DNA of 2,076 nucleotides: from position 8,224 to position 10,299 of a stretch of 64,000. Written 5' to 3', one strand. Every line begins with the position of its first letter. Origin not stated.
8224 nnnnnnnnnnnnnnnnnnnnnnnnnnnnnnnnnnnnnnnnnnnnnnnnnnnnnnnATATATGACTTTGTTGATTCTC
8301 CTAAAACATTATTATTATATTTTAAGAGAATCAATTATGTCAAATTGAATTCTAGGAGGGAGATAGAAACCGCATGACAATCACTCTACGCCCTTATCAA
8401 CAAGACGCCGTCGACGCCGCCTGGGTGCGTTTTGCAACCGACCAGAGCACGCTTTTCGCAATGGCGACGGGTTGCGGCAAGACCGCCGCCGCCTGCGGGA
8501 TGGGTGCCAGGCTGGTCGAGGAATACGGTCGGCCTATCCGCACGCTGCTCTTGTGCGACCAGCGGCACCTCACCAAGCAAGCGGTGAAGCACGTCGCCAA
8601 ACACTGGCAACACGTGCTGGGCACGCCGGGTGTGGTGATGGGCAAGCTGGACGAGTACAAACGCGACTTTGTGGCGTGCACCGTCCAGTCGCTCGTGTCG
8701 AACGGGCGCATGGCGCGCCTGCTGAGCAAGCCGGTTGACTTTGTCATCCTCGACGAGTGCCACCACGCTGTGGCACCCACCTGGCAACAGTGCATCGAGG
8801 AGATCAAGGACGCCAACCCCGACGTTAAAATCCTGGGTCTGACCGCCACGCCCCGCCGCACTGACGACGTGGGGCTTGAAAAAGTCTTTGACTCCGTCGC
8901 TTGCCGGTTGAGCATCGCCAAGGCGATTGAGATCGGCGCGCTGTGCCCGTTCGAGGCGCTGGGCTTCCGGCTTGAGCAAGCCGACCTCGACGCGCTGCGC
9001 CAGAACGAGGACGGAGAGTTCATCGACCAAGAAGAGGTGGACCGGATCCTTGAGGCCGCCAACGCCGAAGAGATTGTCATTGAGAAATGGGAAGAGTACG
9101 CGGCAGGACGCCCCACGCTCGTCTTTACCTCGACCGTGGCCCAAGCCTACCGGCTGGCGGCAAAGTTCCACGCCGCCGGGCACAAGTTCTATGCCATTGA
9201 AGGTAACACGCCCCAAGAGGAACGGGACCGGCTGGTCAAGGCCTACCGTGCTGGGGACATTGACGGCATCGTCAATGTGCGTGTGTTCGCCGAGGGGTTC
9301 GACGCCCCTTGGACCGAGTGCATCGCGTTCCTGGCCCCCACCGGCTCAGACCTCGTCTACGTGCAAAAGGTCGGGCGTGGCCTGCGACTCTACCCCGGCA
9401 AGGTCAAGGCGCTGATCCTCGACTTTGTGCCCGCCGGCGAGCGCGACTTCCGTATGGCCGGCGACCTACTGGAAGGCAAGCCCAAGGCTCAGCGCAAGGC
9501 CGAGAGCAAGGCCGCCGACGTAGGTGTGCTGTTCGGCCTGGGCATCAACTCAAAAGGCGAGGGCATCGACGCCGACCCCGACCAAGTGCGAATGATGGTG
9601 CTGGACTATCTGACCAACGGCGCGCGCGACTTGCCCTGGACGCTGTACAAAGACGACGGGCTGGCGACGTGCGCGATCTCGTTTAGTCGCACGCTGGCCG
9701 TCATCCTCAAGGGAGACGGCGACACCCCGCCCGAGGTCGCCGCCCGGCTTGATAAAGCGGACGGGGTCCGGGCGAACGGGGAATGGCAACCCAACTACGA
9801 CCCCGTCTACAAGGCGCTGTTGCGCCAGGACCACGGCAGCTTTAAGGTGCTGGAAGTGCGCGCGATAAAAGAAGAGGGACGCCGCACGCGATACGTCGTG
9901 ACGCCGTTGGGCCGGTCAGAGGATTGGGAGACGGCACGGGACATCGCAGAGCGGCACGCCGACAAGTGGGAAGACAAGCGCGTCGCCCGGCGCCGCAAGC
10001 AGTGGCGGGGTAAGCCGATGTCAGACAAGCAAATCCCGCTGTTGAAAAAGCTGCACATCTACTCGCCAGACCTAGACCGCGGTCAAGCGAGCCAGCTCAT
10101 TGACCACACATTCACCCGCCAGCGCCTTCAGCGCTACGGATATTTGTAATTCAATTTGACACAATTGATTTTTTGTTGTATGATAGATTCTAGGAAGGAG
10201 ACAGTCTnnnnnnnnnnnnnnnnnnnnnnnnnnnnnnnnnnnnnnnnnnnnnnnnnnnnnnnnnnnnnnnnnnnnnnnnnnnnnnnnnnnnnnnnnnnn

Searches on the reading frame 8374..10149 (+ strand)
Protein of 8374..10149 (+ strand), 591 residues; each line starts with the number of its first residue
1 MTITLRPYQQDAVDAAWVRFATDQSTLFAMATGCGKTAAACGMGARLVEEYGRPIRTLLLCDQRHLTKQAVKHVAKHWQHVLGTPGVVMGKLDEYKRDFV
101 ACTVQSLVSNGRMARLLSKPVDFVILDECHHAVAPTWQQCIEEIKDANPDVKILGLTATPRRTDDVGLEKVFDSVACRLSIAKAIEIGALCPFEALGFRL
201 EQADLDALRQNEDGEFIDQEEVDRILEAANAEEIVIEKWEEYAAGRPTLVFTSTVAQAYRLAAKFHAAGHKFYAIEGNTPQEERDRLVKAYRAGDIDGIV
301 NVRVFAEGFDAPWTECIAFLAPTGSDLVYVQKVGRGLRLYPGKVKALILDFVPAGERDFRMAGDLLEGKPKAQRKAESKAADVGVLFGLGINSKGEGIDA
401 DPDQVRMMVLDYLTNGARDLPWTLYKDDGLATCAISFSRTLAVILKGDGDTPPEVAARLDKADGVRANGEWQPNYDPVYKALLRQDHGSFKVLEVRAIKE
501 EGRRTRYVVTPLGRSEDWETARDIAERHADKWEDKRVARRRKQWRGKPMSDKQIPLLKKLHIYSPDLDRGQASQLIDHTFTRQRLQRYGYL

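Call 9: search_protein_families(library=phrogs, proteins=[window:8374-10149:+])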
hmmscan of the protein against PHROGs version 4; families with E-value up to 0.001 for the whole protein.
window:8374-10149:+ (591 aa): 8 families
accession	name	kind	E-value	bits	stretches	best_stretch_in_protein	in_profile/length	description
phrog_16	-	DNA, RNA and nucleotide metabolism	1.9e-71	242.5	1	1-365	269-606/986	DNA helicase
phrog_62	-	DNA, RNA and nucleotide metabolism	9.2e-19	67.4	2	1-160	693-849/1881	DNA helicase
phrog_9690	-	DNA, RNA and nucleotide metabolism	5e-14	53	1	122-353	42-270/306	DNA helicase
phrog_16694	-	unknown function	8.9e-13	48.1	1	4-132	274-412/1010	-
phrog_3830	-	unknown function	4.2e-06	26.2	1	3-221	265-498/1032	-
phrog_16259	-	DNA, RNA and nucleotide metabolism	5.5e-06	26.8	1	2-172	115-275/330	DNA helicase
phrog_14619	-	DNA, RNA and nucleotide metabolism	6.2e-06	26.9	1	2-109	117-221/314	DNA helicase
phrog_2488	-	DNA, RNA and nucleotide metabolism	2.7e-05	24.1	0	5-80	19-97/579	DNA helicase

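Call 10: search_protein_families(library=pfam, proteins=[window:8374-10149:+])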
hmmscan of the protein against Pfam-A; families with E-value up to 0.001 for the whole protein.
window:8374-10149:+ (591 aa): 4 families
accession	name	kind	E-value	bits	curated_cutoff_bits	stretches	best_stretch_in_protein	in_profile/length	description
PF04851.21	ResIII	-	1.1e-24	87.6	22.5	1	3-162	2-164/164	Type III restriction enzyme, res subunit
PF00270.35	DEAD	-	4e-13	49.9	26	1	7-162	2-162/167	DEAD/DEAH box helicase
PF00271.37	Helicase_C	-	1.9e-12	47.8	23.5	1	241-338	11-108/110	Helicase conserved C-terminal domain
PF18766.7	SWI2_SNF2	-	8.1e-11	42.4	26.7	1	9-210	2-202/221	SWI2/SNF2 ATPase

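Call 23: find_encoding_contigs(protein=window:8374-10149:+, flank=10000, max_places=10)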
Protein window:8374-10149:+ (591 aa): 1 contig read that carries it; 1 place shown.
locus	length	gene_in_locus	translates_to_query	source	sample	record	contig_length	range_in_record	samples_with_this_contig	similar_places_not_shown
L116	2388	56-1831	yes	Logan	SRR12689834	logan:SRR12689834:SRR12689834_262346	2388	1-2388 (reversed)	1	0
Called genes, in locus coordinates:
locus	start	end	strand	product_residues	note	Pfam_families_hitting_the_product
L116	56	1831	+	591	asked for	PF00270:DEAD, PF04851:ResIII, PF18766:SWI2_SNF2, PF00271:Helicase_C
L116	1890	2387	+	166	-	?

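Call 28: find_homologous_proteins(query=window:8374-10149:+, max_evalue=1e-20)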
Query window:8374-10149:+ (591 aa): 334 proteins with E <= 1e-20 among 8000 candidates; the best 120 are listed.
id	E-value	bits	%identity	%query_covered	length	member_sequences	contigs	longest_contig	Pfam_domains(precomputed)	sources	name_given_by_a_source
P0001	0.0e+0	1358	100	100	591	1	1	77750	PF00270.36,PF18766.8,PF00271.38,PF04851.22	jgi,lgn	jgi:superfamily II DNA or RNA helicase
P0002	2.4e-124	434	44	100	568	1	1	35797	PF00270.36,PF00176.30,PF18766.8,PF00271.38,PF04851.22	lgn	-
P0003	3.7e-124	433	42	99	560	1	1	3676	PF00270.36,PF18766.8,PF00271.38,PF04851.22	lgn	-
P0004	1.2e-118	415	40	100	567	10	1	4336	PF00270.36,PF18766.8,PF00271.38,PF04851.22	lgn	-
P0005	4.9e-115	403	40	99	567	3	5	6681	PF00270.36,PF18766.8,PF00271.38,PF04851.22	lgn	-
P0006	2.6e-113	398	40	100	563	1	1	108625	PF00270.36,PF00271.38,PF04851.22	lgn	-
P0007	1.4e-111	392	40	99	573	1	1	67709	PF00270.36,PF00271.38,PF04851.22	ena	-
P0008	2.9e-111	391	41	99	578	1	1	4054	PF00270.36,PF00271.38,PF04851.22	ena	-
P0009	9.9e-103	363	37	99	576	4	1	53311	PF00270.36,PF18766.8,PF00271.38,PF04851.22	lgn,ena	-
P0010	2.3e-99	352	37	99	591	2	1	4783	PF00270.36,PF18766.8,PF00271.38,PF04851.22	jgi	-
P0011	7.9e-94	333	37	80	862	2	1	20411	PF00270.36,PF00271.38,PF04851.22,PF14890.12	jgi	jgi:superfamily II DNA or RNA helicase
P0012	2.4e-91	325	36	99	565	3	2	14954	PF00270.36,PF18766.8,PF00271.38,PF04851.22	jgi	jgi:superfamily II DNA or RNA helicase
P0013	6.4e-91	324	35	99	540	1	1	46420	PF00270.36,PF00271.38,PF04851.22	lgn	-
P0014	2.6e-86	309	36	99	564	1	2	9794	PF00270.36,PF18766.8,PF00271.38,PF04851.22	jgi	jgi:superfamily II DNA or RNA helicase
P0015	5.7e-61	225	30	100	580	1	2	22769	PF00270.36,PF00176.30,PF18766.8,PF00271.38,PF04851.22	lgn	-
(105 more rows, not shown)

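Call 29: find_encoding_contigs(protein=P0002, flank=10000, max_places=2)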
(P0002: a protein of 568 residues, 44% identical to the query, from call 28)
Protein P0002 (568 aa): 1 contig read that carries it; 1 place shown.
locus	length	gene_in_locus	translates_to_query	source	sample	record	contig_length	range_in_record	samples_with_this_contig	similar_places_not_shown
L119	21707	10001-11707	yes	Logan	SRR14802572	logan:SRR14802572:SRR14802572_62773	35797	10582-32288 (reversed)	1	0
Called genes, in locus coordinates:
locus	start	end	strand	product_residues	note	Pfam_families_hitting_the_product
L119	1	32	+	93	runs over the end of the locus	-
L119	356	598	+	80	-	PF12728:HTH_17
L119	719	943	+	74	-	-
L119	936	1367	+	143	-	PF01541:GIY-YIG (weak)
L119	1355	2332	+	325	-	PF05869:Dam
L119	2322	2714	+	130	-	-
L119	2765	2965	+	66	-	-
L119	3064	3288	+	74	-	-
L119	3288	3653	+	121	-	-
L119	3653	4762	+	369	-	PF27025:DUF8336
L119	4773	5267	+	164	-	-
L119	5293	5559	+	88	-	-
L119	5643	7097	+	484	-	PF18897:Gp3-like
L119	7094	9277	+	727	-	-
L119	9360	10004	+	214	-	PF01541:GIY-YIG (weak)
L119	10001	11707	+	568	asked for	PF00176:SNF2-rel_dom (weak), PF00270:DEAD, PF04851:ResIII, PF18766:SWI2_SNF2, PF00271:Helicase_C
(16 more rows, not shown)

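Call 30: find_encoding_contigs(protein=P0006, flank=10000, max_places=2)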
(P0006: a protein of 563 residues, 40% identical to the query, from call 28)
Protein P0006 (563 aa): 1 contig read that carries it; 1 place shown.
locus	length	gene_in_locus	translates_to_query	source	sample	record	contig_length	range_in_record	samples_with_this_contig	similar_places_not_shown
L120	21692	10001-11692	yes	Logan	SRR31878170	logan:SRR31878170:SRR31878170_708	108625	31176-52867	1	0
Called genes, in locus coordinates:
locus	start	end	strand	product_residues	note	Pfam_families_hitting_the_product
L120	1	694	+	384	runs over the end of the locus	PF14594:Sipho_Gp37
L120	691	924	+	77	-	-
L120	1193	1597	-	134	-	-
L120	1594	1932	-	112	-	-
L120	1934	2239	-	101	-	-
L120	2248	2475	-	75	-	-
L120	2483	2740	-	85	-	-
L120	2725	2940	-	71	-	-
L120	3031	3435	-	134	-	-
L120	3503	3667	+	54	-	-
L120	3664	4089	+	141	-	-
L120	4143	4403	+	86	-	-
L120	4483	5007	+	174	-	-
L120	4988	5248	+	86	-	-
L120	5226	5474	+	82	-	-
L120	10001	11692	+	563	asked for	PF00270:DEAD, PF04851:ResIII, PF00271:Helicase_C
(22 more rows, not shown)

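Call 31: find_encoding_contigs(protein=P0007, flank=10000, max_places=2)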
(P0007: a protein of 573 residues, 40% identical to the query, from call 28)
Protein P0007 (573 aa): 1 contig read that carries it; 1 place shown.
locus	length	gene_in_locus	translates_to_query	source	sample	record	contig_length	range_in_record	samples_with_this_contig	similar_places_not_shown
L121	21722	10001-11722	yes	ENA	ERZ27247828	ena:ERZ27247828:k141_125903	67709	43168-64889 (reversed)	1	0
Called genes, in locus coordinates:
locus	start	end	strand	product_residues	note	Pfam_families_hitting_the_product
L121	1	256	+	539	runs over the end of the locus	-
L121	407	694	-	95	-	-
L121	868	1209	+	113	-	-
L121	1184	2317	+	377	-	PF18897:Gp3-like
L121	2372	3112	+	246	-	PF13482:RNase_H_2 (weak)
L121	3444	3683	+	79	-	-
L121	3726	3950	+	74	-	-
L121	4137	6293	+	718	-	-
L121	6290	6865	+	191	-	PF05869:Dam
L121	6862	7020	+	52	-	PF13597:NRDD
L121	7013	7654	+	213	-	-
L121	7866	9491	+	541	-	PF01396:Zn_ribbon_Top1, PF00580:UvrD-helicase, PF13245:AAA_19, PF13604:AAA_30 (weak), PF01443:Viral_helicase1 (faint), PF13361:UvrD_C, PF13538:UvrD_C_2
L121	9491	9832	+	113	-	-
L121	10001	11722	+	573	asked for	PF00270:DEAD, PF04851:ResIII, PF00271:Helicase_C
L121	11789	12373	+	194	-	PF21805:Imm5_like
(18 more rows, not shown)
